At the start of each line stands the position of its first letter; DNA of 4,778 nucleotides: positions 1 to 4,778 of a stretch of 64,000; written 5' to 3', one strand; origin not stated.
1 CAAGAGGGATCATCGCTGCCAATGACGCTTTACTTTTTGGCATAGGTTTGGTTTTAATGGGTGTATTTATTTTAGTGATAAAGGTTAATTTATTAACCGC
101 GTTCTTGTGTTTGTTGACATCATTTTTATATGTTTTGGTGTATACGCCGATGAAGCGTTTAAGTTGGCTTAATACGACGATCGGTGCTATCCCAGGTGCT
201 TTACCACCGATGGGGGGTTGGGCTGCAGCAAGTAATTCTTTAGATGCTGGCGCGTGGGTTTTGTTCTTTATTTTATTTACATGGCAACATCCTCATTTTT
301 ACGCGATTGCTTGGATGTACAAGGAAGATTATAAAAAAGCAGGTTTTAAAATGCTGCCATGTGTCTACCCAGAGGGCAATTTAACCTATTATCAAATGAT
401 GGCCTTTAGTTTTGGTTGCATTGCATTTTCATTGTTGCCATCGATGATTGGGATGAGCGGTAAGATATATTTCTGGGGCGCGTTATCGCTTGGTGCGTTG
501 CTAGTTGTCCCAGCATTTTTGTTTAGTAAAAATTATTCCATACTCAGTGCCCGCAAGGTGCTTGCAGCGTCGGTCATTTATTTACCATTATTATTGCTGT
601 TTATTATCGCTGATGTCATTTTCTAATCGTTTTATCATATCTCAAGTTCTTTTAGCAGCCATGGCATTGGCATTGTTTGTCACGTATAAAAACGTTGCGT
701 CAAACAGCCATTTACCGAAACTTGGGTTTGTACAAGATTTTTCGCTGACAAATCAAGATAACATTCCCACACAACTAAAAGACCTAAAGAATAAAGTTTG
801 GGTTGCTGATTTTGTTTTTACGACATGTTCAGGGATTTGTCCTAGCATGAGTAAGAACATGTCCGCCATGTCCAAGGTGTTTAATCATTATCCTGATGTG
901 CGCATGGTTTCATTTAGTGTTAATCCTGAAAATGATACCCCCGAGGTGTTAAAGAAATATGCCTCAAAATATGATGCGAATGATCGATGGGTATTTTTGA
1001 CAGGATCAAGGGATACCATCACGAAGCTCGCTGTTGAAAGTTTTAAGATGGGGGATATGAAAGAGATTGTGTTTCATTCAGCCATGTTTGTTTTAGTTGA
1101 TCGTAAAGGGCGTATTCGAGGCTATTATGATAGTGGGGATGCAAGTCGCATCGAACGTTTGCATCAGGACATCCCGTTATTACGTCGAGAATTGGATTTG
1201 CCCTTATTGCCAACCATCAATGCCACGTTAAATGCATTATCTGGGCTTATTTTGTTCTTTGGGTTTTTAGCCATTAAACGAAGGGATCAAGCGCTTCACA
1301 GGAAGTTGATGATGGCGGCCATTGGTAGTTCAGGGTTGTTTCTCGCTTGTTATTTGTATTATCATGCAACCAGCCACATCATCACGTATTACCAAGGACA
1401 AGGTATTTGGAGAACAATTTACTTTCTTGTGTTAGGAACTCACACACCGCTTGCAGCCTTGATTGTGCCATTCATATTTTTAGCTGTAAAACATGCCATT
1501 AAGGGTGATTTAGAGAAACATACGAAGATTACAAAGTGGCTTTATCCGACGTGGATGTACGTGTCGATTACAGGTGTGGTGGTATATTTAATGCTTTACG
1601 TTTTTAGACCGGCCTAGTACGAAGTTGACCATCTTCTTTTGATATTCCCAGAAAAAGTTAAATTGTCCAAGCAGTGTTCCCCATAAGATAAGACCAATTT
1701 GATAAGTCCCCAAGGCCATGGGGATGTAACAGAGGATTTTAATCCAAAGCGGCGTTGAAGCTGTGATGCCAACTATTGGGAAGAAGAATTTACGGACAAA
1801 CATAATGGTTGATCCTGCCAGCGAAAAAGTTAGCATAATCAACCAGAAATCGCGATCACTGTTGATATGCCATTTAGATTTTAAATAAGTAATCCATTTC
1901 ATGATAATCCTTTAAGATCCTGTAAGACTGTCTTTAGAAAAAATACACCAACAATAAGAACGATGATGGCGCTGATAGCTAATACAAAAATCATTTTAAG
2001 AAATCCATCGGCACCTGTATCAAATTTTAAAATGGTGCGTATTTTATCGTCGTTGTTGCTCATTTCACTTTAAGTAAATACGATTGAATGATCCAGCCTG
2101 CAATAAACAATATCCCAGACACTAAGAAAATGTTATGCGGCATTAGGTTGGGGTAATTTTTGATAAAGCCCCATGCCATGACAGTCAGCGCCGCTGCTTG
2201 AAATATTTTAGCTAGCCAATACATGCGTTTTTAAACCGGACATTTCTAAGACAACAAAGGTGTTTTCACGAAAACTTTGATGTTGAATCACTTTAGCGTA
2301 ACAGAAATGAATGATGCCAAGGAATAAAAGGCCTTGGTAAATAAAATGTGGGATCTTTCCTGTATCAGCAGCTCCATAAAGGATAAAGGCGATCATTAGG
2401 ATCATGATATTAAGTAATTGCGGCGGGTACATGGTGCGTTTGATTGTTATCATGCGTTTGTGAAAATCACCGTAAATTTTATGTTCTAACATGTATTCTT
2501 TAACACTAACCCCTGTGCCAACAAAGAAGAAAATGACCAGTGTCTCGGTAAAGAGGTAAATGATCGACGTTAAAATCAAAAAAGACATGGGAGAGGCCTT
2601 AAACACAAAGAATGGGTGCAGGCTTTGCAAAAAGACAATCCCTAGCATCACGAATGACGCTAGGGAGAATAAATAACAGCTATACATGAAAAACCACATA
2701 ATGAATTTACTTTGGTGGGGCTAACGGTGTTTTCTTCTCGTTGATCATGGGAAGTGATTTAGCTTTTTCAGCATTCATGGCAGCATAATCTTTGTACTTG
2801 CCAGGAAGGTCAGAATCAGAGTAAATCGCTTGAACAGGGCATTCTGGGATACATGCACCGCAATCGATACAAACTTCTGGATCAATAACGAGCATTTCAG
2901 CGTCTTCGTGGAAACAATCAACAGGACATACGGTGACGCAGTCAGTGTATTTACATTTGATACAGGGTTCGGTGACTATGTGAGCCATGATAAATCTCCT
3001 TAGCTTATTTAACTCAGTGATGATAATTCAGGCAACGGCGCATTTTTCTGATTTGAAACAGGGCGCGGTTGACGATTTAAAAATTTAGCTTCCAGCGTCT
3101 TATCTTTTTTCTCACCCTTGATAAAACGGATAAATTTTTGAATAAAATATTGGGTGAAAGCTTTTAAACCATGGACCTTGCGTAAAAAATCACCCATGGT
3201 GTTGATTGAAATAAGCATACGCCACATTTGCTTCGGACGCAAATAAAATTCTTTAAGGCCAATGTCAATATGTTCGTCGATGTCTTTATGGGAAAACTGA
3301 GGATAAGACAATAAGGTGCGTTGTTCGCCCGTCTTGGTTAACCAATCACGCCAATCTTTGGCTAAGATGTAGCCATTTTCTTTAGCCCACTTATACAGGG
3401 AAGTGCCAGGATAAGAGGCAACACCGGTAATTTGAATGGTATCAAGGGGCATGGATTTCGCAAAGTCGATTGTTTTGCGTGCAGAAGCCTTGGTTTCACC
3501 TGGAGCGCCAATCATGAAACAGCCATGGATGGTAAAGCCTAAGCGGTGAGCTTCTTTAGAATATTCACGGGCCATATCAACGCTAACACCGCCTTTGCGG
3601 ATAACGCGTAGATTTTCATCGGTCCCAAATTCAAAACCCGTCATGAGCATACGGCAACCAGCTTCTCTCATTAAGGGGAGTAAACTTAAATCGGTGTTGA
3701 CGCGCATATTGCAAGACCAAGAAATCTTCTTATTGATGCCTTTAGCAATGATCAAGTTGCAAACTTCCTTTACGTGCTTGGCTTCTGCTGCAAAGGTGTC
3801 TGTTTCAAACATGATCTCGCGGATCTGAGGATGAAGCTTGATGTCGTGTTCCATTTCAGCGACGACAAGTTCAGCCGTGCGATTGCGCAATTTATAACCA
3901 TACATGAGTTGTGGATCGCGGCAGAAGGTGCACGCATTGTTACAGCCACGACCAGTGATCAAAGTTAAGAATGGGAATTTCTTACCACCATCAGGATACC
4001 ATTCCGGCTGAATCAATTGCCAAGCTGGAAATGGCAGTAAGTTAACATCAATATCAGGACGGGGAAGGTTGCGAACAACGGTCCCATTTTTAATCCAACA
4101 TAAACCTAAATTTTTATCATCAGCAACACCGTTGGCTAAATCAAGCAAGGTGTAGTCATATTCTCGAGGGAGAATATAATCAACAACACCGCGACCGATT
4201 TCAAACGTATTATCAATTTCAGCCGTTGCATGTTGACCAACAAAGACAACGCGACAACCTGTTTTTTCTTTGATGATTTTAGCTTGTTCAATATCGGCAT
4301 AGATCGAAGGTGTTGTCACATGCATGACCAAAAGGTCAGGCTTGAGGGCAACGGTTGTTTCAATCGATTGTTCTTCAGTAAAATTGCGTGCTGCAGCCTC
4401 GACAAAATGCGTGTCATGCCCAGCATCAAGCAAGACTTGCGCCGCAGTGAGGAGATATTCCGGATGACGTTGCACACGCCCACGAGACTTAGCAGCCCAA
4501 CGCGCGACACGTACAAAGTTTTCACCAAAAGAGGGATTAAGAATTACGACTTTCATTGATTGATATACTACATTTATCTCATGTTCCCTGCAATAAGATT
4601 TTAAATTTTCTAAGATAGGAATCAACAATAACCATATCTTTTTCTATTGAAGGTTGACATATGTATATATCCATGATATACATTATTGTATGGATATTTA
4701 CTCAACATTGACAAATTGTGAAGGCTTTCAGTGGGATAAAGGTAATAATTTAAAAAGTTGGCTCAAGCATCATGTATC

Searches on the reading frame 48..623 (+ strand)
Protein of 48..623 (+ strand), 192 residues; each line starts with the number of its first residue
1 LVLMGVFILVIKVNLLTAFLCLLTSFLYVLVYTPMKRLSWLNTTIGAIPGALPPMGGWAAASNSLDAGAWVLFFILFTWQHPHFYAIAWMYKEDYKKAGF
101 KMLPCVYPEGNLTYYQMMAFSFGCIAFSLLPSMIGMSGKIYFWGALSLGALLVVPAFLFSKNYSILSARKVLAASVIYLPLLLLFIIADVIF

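Call 45: search_protein_families(library=pfam, proteins=[window:48-623:+], max_evalue=0.001)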
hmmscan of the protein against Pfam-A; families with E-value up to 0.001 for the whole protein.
window:48-623:+ (192 aa): 1 family
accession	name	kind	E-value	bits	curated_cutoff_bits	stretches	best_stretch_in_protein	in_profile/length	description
PF01040.23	UbiA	-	1.2e-31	110.4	34.2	1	3-170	78-242/250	UbiA prenyltransferase family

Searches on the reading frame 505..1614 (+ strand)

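Call 45: search_protein_families(library=pfam, proteins=[window:505-1614:+], max_evalue=0.001)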
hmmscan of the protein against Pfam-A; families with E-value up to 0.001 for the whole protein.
window:505-1614:+ (370 aa): 4 families
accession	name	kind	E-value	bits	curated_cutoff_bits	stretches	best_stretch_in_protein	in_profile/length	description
PF04238.17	DUF420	-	7.2e-37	127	30.5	1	235-364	1-130/130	Protein of unknown function (DUF420)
PF02630.20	SCO1-SenC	-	5.8e-24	85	22.8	1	77-203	2-133/134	SCO1/SenC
PF08534.16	Redoxin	-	7.4e-05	23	26.6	1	76-207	6-131/148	Redoxin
PF00578.27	AhpC-TSA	-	0.00012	22.5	26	1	77-204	6-121/124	AhpC/TSA family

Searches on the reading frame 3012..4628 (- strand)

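Call 45: search_protein_families(library=pfam, proteins=[window:3012-4628:-], max_evalue=0.001)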
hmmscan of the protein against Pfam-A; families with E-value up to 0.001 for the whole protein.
window:3012-4628:- (539 aa): 2 families
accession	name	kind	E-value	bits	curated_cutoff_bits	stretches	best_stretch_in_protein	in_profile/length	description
PF04055.27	Radical_SAM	-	4.3e-18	66.5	29.5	1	224-390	2-166/166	Radical SAM superfamily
PF02310.24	B12-binding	-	2.2e-05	24.7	32.1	1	60-152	18-109/121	B12 binding domain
